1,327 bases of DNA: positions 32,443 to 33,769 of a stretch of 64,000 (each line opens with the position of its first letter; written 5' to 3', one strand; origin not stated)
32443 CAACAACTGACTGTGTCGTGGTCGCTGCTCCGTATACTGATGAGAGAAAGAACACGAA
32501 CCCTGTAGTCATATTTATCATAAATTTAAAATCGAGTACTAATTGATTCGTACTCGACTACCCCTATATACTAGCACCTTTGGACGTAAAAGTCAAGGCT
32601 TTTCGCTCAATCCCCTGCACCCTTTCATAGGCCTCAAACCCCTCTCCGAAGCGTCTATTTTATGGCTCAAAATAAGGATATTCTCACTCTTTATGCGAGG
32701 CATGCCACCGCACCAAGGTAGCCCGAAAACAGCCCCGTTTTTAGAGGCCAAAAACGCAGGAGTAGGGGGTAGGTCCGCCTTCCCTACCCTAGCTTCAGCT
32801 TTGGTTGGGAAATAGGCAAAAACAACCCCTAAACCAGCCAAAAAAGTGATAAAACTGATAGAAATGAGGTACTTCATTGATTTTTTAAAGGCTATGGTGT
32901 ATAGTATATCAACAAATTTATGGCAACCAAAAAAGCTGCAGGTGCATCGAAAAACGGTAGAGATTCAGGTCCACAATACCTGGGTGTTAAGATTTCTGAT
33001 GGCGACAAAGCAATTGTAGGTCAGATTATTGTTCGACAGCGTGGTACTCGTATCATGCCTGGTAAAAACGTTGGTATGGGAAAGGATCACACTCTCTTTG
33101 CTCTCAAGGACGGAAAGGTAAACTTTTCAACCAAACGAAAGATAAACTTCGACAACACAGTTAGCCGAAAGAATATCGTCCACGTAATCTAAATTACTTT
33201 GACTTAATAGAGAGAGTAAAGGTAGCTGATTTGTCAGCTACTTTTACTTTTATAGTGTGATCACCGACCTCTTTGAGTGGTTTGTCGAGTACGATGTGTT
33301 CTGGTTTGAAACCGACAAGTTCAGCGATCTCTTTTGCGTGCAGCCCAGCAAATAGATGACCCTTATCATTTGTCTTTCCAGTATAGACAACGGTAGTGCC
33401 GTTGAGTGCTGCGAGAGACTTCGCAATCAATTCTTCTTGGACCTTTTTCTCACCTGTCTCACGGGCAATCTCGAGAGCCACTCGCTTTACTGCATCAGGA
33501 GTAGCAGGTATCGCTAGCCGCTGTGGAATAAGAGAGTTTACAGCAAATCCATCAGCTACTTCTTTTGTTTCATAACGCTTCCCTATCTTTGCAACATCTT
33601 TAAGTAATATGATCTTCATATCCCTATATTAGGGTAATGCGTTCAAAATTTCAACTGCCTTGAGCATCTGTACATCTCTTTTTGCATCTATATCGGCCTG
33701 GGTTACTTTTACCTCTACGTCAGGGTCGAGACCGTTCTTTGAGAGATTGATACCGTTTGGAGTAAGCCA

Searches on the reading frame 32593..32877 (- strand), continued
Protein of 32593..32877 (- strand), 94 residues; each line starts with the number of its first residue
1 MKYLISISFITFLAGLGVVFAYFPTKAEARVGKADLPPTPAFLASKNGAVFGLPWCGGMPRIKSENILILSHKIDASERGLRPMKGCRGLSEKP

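Call 99: search_protein_families(library=pfam, proteins=[P0016, P0017, P0025, P0040, P0083, P0092, P0110, P0122, P0130, P0145], max_evalue=0.001)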
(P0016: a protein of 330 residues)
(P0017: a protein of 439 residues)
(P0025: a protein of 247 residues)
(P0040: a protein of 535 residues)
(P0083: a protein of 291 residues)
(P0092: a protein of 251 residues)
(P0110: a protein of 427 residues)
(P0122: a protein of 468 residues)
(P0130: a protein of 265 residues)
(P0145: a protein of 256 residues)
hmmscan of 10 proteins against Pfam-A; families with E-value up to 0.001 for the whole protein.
P0016 (330 aa): 2 families
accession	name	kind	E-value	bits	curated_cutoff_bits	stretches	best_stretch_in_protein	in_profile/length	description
PF02805.21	Ada_Zn_binding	-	9.8e-17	61.2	23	2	278-329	14-64/65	Metal binding domain of Ada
PF00526.23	Dicty_CTDC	-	3e-06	27.4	27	1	69-89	2-20/24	Dictyostelium (slime mold) repeat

P0017 (439 aa): 1 family
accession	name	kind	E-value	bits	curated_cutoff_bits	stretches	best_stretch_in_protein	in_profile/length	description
PF02805.21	Ada_Zn_binding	-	2.6e-16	59.8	23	1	128-169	18-58/65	Metal binding domain of Ada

P0025 (247 aa): 1 family
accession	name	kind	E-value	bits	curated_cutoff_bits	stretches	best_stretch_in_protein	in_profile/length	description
PF02805.21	Ada_Zn_binding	-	0.00022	21.6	23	0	193-241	16-63/65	Metal binding domain of Ada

P0040 (535 aa): 2 families
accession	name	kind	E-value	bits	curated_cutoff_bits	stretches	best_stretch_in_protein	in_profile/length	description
PF02805.21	Ada_Zn_binding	-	1.8e-21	76.3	23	1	484-531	18-64/65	Metal binding domain of Ada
PF00565.23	SNase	-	3.2e-21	76.2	21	1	71-170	2-106/107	Staphylococcal nuclease homologue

P0083 (291 aa): 1 family
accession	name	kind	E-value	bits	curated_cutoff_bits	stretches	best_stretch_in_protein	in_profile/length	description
PF02805.21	Ada_Zn_binding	-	2.1e-19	69.7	23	3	240-286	18-63/65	Metal binding domain of Ada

P0092 (251 aa): 1 family
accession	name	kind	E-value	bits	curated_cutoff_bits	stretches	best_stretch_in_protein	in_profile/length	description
PF02805.21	Ada_Zn_binding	-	1.3e-05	25.5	23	1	203-249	18-63/65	Metal binding domain of Ada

P0110 (427 aa): 2 families
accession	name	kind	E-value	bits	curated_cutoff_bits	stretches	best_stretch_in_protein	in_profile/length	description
PF02805.21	Ada_Zn_binding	-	3.1e-15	56.3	23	2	380-427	18-64/65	Metal binding domain of Ada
PF00565.23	SNase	-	7.2e-08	33.3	21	1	201-282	2-83/107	Staphylococcal nuclease homologue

P0122 (468 aa): 3 families
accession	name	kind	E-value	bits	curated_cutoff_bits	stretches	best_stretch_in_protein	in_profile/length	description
PF02805.21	Ada_Zn_binding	-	1.1e-08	35.4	23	1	421-468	18-64/65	Metal binding domain of Ada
PF00565.23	SNase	-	3.5e-08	34.3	21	1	217-298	1-82/107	Staphylococcal nuclease homologue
PF13240.11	Zn_Ribbon_1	-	3.7e-05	23.8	25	1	12-33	1-22/23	zinc-ribbon domain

P0130 (265 aa): 1 family
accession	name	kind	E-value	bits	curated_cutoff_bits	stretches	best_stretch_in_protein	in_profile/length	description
PF02805.21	Ada_Zn_binding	-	2.2e-11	44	23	1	217-265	18-64/65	Metal binding domain of Ada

P0145 (256 aa): 1 family
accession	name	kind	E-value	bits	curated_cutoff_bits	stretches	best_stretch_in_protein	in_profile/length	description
PF02805.21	Ada_Zn_binding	-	2.7e-05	24.5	23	1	209-256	18-64/65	Metal binding domain of Ada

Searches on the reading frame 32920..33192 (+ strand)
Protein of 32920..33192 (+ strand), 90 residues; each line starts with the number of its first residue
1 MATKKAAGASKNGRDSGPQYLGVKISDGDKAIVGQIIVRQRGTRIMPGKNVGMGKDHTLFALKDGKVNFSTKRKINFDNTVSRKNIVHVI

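Call 11: search_protein_families(library=pfam, proteins=[window:32920-33192:+], max_evalue=1)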
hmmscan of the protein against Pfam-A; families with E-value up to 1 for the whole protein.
window:32920-33192:+ (90 aa): 2 families
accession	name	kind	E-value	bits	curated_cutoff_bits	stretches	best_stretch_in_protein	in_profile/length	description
PF01016.24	Ribosomal_L27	-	7.5e-33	112.8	20.5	1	2-74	1-73/79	Ribosomal L27 protein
PF13540.12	RCC1_2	-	0.076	13.3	22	1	50-67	3-20/30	Regulator of chromosome condensation (RCC1) repeat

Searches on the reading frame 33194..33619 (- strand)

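Call 11: search_protein_families(library=pfam, proteins=[window:33194-33619:-], max_evalue=1)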
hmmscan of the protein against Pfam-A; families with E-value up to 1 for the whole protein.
window:33194-33619:- (141 aa): 2 families
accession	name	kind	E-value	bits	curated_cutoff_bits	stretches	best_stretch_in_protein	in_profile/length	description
PF01281.25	Ribosomal_L9_N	-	9.4e-18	63.9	20.7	1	1-46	1-46/47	Ribosomal protein L9, N-terminal domain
PF03948.19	Ribosomal_L9_C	-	9.9e-07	29.6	23.2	1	70-138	8-84/86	Ribosomal protein L9, C-terminal domain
